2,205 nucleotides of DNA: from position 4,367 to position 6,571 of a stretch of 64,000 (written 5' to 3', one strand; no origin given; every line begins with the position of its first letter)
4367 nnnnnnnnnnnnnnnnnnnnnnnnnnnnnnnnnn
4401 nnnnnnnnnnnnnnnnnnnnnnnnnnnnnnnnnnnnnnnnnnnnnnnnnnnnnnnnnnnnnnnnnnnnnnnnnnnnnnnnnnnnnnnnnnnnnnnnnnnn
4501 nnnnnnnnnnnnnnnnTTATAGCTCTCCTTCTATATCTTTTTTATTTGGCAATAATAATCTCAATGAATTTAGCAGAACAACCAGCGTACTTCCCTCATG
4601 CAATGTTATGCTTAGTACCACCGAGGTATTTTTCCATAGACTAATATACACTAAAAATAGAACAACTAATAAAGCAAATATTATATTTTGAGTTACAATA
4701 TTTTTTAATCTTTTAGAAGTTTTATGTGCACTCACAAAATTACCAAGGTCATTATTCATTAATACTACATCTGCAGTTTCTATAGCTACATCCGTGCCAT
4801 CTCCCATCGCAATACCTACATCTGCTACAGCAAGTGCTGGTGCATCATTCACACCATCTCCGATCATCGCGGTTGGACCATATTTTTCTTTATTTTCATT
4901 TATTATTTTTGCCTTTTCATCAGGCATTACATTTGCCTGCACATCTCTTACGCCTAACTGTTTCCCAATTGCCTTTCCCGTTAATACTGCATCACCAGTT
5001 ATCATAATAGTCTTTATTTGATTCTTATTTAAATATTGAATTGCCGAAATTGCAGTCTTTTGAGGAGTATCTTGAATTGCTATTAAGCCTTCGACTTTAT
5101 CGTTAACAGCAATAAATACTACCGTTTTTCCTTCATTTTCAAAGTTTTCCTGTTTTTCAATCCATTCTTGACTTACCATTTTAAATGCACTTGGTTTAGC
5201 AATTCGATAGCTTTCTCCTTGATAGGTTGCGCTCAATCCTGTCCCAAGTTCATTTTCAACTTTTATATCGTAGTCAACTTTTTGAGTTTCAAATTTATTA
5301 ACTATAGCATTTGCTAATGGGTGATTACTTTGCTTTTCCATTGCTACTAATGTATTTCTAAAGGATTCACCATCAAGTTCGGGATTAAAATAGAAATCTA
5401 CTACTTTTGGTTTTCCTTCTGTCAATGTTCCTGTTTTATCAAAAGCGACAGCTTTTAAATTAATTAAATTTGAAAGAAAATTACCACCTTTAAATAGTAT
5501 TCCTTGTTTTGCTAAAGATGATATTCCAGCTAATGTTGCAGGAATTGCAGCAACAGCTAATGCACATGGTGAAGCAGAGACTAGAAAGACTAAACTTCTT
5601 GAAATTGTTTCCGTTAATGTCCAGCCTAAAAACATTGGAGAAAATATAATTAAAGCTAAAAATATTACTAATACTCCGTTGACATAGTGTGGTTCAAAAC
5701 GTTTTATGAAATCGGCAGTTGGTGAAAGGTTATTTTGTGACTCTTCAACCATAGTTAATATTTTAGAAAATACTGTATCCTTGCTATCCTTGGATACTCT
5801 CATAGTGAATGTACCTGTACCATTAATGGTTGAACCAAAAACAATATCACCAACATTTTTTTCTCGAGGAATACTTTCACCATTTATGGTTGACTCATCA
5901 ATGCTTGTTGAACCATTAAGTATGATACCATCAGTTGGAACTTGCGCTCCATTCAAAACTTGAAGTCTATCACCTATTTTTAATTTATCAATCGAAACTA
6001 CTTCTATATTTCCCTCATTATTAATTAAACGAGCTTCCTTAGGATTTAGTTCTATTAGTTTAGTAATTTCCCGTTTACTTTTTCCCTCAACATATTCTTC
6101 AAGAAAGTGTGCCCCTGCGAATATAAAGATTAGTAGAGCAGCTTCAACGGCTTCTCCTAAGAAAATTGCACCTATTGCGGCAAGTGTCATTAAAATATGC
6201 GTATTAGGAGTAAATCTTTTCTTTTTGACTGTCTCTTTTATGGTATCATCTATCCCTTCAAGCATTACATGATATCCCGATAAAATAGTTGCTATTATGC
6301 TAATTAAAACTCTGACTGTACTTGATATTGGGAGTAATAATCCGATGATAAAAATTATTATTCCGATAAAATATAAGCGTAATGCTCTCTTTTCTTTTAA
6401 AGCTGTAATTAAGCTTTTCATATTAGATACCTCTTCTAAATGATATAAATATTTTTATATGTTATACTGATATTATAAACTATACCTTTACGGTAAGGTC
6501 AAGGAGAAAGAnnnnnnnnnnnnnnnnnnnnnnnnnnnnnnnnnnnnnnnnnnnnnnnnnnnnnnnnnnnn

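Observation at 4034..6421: Repeat-only protein (9 x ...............) translationally coupled to an SPC-motif P1B-4 ATPase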

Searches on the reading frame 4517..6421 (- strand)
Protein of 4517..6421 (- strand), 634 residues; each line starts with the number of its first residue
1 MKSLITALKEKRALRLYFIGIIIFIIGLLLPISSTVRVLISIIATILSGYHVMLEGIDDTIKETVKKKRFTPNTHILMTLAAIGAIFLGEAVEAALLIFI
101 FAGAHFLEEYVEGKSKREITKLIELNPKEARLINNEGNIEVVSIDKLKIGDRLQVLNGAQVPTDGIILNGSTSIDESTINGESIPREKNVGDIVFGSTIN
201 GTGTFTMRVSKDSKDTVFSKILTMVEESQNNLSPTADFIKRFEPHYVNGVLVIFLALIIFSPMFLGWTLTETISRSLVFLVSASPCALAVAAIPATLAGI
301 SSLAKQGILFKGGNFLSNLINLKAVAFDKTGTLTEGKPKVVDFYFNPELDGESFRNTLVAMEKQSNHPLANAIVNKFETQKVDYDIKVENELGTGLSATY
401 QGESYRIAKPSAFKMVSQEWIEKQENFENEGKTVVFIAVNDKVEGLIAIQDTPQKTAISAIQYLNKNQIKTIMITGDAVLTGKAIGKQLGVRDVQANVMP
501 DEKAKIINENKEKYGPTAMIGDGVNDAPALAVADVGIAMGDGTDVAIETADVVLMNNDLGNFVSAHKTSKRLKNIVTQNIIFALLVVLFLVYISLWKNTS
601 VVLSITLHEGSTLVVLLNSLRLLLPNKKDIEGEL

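Call 4: search_protein_families(library=pfam, proteins=[window:4517-6421:-], max_evalue=0.01)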
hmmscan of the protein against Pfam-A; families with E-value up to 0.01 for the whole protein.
window:4517-6421:- (634 aa): 3 families
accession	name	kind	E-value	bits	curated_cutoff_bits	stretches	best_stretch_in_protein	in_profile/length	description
PF00122.25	E1-E2_ATPase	-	1.2e-41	142.6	28.1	1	124-306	1-181/181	E1-E2 ATPase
PF00702.32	Hydrolase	-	7.2e-32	111.8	26.4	1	323-534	2-191/191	haloacid dehalogenase-like hydrolase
PF08282.18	Hydrolase_3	-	1.6e-05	25.2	20.9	1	517-558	206-247/255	haloacid dehalogenase-like hydrolase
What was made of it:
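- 4517..6421 (-): P1B-4-type heavy-metal P-type ATPase, 634 aa. Pfam E1-E2_ATPase and Hydrolase (call 4).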

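Call 6: search_protein_families(library=ncbifam, proteins=[window:4517-6421:-], max_evalue=0.01)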
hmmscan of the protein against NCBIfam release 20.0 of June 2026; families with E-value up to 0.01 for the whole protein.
window:4517-6421:- (634 aa): 30 families (the best 25 are shown)
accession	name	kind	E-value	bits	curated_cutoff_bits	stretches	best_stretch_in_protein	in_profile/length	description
TIGR01525.1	ATPase-IB_hvy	subfamily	3.1e-167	557.8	346.25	1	75-622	2-560/560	heavy metal translocating P-type ATPase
TIGR01512.1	ATPase-IB2_Cd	subfamily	1.6e-142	475.7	313.5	2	75-417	2-311/494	cadmium family heavy metal-translocating P-type ATPase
NF008262.1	PRK11033.1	equivalog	5.4e-125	418.5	1005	1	21-623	131-728/731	zinc/cadmium/mercury/lead-transporting ATPase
TIGR01511.1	ATPase-IB1_Cu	subfamily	4.8e-109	365.7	397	1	94-622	46-541/542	copper-translocating P-type ATPase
NF033775.1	P_type_ZntA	exception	1.4e-108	364.1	1240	1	74-623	183-729/732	Zn(II)/Cd(II)/Pb(II) translocating P-type ATPase ZntA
NF007952.0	PRK10671.1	equivalog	1.8e-89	301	1316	1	94-585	293-787/838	copper-exporting P-type ATPase CopA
TIGR01494.1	ATPase_P-type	subfamily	6e-84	282.2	62.3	1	97-597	2-463/478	HAD-IC family P-type ATPase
TIGR01647.1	ATPase-IIIA_H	equivalog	4.2e-49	167.4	615.5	2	75-492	39-482/755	plasma-membrane proton-efflux P-type ATPase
TIGR01497.1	kdpB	equivalog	4.9e-46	157.1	527.9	1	94-571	70-565/675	potassium-transporting ATPase subunit KdpB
TIGR01522.1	ATPase-IIA2_Ca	equivalog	3.4e-40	137.6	798.3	3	68-363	56-360/854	calcium-transporting P-type ATPase, PMR1-type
NF010609.0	PRK14010.1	equivalog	1.6e-39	135.7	1323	1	96-558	73-547/673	K(+)-transporting ATPase subunit B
TIGR01517.1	ATPase-IIB_Ca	equivalog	2.1e-30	105.6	507.05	2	128-349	156-387/882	calcium-translocating P-type ATPase, PMCA-type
TIGR01106.1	ATPase-IIC_X-K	subfamily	2.2e-28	98.6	946.1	3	106-348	119-370/997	Na,H/K antiporter P-type ATPase subunit alpha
TIGR01116.1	ATPase-IIA1_Ca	equivalog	1.9e-26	92.4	703.4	2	443-576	457-605/799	calcium-translocating P-type ATPase, SERCA-type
TIGR01657.1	P-ATPase-V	hypoth_equivalog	3.3e-26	91.2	618.25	4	493-542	781-830/1055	ATP13A2 family polyamine export P-type ATPase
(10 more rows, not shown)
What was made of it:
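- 4517..6421 (-): TIGR01525 at 558 bits (call 6).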

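Call 39: find_homologous_proteins(query=window:4520-6421:-, max_evalue=1e-50)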
Query window:4520-6421:- (634 aa): 7542 proteins with E <= 1e-50 among 8000 candidates; the best 120 are listed.
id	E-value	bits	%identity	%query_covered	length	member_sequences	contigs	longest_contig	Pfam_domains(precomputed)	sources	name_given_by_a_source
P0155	0.0e+0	1348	99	100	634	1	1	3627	PF00702.33,PF08282.19,PF00122.26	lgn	-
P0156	0.0e+0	1346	99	100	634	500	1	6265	PF00702.33,PF08282.19,PF00122.26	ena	-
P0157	0.0e+0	1346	99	100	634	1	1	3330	PF00702.33,PF08282.19,PF00122.26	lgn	-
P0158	0.0e+0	1336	99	100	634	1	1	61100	PF00702.33,PF00122.26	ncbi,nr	ncbi:metal-transporting ATPase [Streptococcus parauberis]|nr:metal-transporting ATPase [Streptococcu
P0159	0.0e+0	1334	99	99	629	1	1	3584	PF00702.33,PF00122.26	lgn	-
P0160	0.0e+0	1278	96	100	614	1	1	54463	PF00702.33,PF08282.19,PF00122.26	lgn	-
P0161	0.0e+0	1098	79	99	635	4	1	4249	PF00702.33,PF00122.26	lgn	-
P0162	6.7e-282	954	72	96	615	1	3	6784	PF00702.33,PF08282.19,PF00122.26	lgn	-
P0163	1.4e-268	910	68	98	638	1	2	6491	PF00702.33,PF00122.26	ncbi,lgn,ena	-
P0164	1.1e-264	897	97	68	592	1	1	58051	PF00702.33,PF24568.2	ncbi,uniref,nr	ncbi:heavy metal translocating P-type ATPase [Lactococcus lactis]|uniref:heavy metal translocating P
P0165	3.0e-257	873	65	94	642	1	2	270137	PF00702.33,PF00122.26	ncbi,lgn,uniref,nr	ncbi:heavy metal translocating P-type ATPase [Streptococcus cuniculipharyngis]|uniref:Cd(2+)-exporti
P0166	1.5e-256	871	64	95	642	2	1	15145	PF00702.33,PF00122.26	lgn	-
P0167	3.1e-256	869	64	94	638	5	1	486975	PF00702.33,PF00122.26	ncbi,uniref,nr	ncbi:heavy metal translocating P-type ATPase [Streptococcus sp. sy018]|uniref:heavy metal translocat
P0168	2.8e-255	866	65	97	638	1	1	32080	PF00702.33,PF08282.19,PF00122.26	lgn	-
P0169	2.1e-254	863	65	97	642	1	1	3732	PF00702.33,PF08282.19,PF00122.26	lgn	-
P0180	7.3e-227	773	60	96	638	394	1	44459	PF00702.33,PF08282.19,PF00122.26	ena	-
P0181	3.6e-225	767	57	97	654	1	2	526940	PF00702.33,PF08282.19,PF00122.26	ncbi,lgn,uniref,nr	ncbi:heavy metal translocating P-type ATPase [Isobaculum melis]|uniref:Cd2+/Zn2+-exporting ATPase n=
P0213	2.2e-223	761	57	97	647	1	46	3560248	PF00702.33,PF08282.19,PF00122.26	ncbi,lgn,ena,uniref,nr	ncbi:heavy metal translocating P-type ATPase [Carnobacterium maltaromaticum]|uniref:heavy metal tran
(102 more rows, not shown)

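Call 41: find_encoding_contigs(protein=P0161, flank=3000, max_places=2)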
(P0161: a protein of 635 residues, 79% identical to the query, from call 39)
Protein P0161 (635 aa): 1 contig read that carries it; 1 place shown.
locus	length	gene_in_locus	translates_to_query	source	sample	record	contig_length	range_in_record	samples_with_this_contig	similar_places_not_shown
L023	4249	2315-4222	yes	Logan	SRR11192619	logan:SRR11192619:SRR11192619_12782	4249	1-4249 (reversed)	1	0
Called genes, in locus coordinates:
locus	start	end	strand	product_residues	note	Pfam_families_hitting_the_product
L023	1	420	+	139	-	?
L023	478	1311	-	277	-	PF06028:DUF915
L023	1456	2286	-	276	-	PF00376:MerR, PF13411:MerR_1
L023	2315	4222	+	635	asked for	PF00122:E1-E2_ATPase, PF00702:Hydrolase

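Call 42: find_encoding_contigs(protein=P0162, flank=3000, max_places=2)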
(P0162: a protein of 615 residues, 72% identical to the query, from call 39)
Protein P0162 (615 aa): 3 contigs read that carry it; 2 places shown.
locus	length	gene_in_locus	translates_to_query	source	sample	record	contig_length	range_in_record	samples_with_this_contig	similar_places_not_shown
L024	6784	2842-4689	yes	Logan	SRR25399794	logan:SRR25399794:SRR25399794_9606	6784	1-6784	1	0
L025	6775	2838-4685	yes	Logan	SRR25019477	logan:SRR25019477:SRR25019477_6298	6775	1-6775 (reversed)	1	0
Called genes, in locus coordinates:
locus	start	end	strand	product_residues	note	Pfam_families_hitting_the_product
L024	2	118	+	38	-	?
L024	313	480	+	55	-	-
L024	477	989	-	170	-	-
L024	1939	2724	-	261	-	PF00376:MerR, PF13411:MerR_1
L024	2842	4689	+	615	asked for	PF00122:E1-E2_ATPase, PF00702:Hydrolase, PF08282:Hydrolase_3 (weak)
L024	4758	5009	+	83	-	-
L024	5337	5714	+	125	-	-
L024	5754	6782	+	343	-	?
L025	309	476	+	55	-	-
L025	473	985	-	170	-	-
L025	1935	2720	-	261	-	PF00376:MerR, PF13411:MerR_1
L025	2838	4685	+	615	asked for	PF00122:E1-E2_ATPase, PF00702:Hydrolase, PF08282:Hydrolase_3 (weak)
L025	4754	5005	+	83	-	-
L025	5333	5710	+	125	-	-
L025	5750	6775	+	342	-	?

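Call 43: find_encoding_contigs(protein=P0163, flank=3000, max_places=2)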
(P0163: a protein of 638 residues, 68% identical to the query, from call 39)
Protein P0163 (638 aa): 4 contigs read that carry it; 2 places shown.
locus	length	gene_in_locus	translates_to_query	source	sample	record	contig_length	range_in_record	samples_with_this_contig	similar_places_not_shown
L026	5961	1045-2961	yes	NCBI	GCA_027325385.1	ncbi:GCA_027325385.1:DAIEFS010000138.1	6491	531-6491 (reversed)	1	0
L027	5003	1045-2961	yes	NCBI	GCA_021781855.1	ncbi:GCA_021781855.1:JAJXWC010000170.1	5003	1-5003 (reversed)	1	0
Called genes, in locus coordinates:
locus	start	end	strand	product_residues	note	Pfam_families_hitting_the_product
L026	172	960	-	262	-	PF00376:MerR, PF13411:MerR_1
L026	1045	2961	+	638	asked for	PF00122:E1-E2_ATPase, PF00702:Hydrolase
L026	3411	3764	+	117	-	PF01022:HTH_5, PF12840:HTH_20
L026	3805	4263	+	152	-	PF06953:ArsD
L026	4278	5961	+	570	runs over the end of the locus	PF00142:Fer4_NifH, PF01656:CbiA, PF02374:ArsA_ATPase, PF13614:AAA_31, PF10609:ParA (weak), PF13614:AAA_31, PF01656:CbiA, PF02374:ArsA_ATPase, +10 more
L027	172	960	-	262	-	PF00376:MerR, PF13411:MerR_1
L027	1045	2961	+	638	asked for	PF00122:E1-E2_ATPase, PF00702:Hydrolase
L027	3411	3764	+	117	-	PF01022:HTH_5, PF12840:HTH_20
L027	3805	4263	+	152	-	PF06953:ArsD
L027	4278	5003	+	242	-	?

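Call 47: find_encoding_contigs(protein=P0165, flank=2500, max_places=1)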
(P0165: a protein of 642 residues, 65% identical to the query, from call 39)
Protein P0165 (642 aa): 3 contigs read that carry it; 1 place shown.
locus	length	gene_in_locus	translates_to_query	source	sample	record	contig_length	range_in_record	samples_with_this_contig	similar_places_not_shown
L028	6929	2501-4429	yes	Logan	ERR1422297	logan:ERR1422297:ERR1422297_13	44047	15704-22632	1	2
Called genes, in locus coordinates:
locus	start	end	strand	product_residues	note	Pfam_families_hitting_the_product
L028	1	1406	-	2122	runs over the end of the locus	PF04650:YSIRK_signal (weak), PF03714:PUD, PF00128:Alpha-amylase, PF03714:PUD, PF02922:CBM_48, PF00128:Alpha-amylase, PF18033:SpuA_C, PF00746:Gram_pos_anchor (faint)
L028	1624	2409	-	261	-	PF00376:MerR, PF13411:MerR_1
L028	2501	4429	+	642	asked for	PF00122:E1-E2_ATPase, PF00702:Hydrolase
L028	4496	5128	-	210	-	PF12978:DUF3862, PF07467:BLIP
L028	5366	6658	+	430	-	PF00206:Lyase_1, PF10397:ADSL_C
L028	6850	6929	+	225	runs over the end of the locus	PF06026:Rib_5-P_isom_A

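Call 48: find_encoding_contigs(protein=P0180, flank=2500, max_places=1)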
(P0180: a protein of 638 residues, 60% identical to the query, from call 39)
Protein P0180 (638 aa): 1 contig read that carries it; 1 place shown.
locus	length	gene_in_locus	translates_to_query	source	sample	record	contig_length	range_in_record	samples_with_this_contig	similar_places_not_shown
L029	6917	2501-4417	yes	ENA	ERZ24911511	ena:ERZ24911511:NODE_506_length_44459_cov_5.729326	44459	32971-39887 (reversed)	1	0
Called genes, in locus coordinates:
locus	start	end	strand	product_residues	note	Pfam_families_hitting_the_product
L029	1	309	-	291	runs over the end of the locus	PF00126:HTH_1, PF03466:LysR_substrate, PF12727:PBP_like (faint)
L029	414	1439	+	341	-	PF03601:Cons_hypoth698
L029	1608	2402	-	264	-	PF00376:MerR, PF13411:MerR_1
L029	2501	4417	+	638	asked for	PF00122:E1-E2_ATPase, PF00702:Hydrolase, PF08282:Hydrolase_3 (faint)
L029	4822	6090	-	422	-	PF05496:RuvB_N, PF00158:Sigma54_activat (faint), PF13173:AAA_14 (weak), PF13191:AAA_16 (faint), PF00004:AAA, PF07728:AAA_5 (weak), PF16193:AAA_assoc_2, PF12002:MgsA_C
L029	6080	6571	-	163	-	PF13302:Acetyltransf_3 (weak), PF00583:Acetyltransf_1, PF13420:Acetyltransf_4, PF13673:Acetyltransf_10, PF13508:Acetyltransf_7, PF08445:FR47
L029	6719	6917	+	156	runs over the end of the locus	PF11217:DUF3013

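Call 49: find_encoding_contigs(protein=P0181, flank=2500, max_places=1)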
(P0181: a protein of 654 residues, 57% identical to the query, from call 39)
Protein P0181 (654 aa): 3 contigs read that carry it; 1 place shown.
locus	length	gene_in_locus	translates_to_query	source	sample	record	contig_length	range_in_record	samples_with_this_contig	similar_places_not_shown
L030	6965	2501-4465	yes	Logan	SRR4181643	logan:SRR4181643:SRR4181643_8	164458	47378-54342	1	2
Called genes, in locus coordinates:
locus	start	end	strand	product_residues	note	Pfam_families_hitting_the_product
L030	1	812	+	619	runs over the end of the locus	PF00367:PTS_EIIB, PF02378:PTS_EIIC, PF00358:PTS_EIIA_1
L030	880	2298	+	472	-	PF00232:Glyco_hydro_1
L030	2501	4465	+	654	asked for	PF00122:E1-E2_ATPase, PF00702:Hydrolase, PF08282:Hydrolase_3 (faint)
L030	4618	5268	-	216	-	PF00528:BPD_transp_1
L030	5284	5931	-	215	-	PF00528:BPD_transp_1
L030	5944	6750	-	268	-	PF10613:Lig_chan-Glu_bd (weak), PF00497:SBP_bac_3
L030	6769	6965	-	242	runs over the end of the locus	PF20703:nSTAND1 (weak), PF02463:SMC_N, PF09818:ABC_ATPase (faint), PF13175:AAA_15 (faint), PF13555:AAA_29 (faint), PF00005:ABC_tran, PF13304:AAA_21 (weak)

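Call 50: find_encoding_contigs(protein=P0213, flank=2500, max_places=1)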
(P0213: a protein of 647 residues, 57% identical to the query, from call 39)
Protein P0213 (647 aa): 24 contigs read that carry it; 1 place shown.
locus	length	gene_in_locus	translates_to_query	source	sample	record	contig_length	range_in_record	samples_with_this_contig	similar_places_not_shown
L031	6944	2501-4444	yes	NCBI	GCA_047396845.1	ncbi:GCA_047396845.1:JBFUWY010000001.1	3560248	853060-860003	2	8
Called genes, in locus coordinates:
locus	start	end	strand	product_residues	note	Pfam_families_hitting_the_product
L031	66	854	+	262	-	PF20240:DUF6597, PF12833:HTH_18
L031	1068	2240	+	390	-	PF01545:Cation_efflux, PF16916:ZT_dimer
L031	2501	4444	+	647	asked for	PF00122:E1-E2_ATPase, PF00702:Hydrolase, PF08282:Hydrolase_3 (faint)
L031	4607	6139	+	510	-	PF01946:Thi4 (faint), PF00890:FAD_binding_2, PF01134:GIDA (faint), PF01266:DAO, PF01593:Amino_oxidase (faint), PF03486:HI0933_like, PF07992:Pyr_redox_2 (faint), PF12831:FAD_oxidored, +1 more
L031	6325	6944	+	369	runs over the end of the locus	PF02595:Gly_kinase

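Call 55: search_solved_structures(query=window:4520-6421:-, max_evalue=1e-20)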
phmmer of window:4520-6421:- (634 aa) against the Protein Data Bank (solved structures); distinct sequences matched with E-value up to 1e-20: 67 (the best 60 are shown).
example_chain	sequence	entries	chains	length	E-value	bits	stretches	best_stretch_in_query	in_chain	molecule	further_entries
7qbz_A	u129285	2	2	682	7e-94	318.5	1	53-624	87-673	Cadmium translocating P-type ATPase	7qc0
4umv_A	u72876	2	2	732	5.2e-93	315.6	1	75-623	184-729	ZINC-TRANSPORTING ATPASE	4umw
3rfu_A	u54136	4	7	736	9.7e-82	278.4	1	99-621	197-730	Copper efflux ATPase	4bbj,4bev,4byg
7r0g_A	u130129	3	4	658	3.4e-80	273.4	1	16-591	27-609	Putative copper-exporting P-type ATPase A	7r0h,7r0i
3j08_A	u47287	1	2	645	4.2e-80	273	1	16-591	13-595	copper-exporting P-type ATPase A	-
3j09_A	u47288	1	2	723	4.5e-80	272.9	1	16-591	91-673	copper-exporting P-type ATPase A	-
8q75_A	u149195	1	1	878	9.7e-72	245.4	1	92-584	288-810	Copper-transporting ATPase HMA4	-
8q73_A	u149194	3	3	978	1e-71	245.3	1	92-584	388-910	Copper-transporting ATPase HMA4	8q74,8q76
7si3_A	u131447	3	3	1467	1.1e-65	225.4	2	420-603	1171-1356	P-type Cu(+) transporter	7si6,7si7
7xuk_A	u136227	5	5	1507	7.4e-62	212.8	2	422-631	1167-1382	Copper-transporting ATPase 2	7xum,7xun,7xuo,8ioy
3sky_A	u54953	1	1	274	4.2e-48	167.4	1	321-566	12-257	Copper-exporting P-type ATPase B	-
3skx_A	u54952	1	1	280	5.6e-48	167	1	321-564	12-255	Copper-exporting P-type ATPase B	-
3a1c_A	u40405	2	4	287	8.9e-45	156.4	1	304-572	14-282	Probable copper-exporting P-type ATPase A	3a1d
3a1e_A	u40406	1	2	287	1.4e-43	152.4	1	304-572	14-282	Probable copper-exporting P-type ATPase A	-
2b8e_A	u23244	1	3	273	6.7e-43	150.2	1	321-571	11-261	cation-transporting ATPase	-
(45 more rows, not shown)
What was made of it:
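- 4517..6421 (-): Best solved relative is sCoaT 7qbz, E=7e-94 (call 55).
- On P1B-4 heavy-metal P-type ATPase (the upstream gene): 7qbz/7qc0 (sCoaT), E=7e-94, just ahead of ZntA 4umv at 5e-93 (call 55).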

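Call 83: find_encoding_contigs(protein=P0160, flank=3000, max_places=2)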
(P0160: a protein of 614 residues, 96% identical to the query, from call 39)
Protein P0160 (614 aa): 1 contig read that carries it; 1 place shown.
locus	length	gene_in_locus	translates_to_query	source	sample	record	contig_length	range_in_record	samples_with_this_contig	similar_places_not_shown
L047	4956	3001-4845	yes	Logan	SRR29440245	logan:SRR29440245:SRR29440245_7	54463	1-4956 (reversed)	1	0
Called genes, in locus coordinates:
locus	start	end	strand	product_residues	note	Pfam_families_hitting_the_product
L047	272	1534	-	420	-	PF14659:Phage_int_SAM_3, PF22022:Phage_int_M (weak), PF00589:Phage_integrase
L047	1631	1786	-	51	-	-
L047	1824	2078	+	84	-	-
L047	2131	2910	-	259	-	PF00376:MerR, PF13411:MerR_1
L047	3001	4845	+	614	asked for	PF00122:E1-E2_ATPase, PF00702:Hydrolase, PF08282:Hydrolase_3 (faint)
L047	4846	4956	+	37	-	?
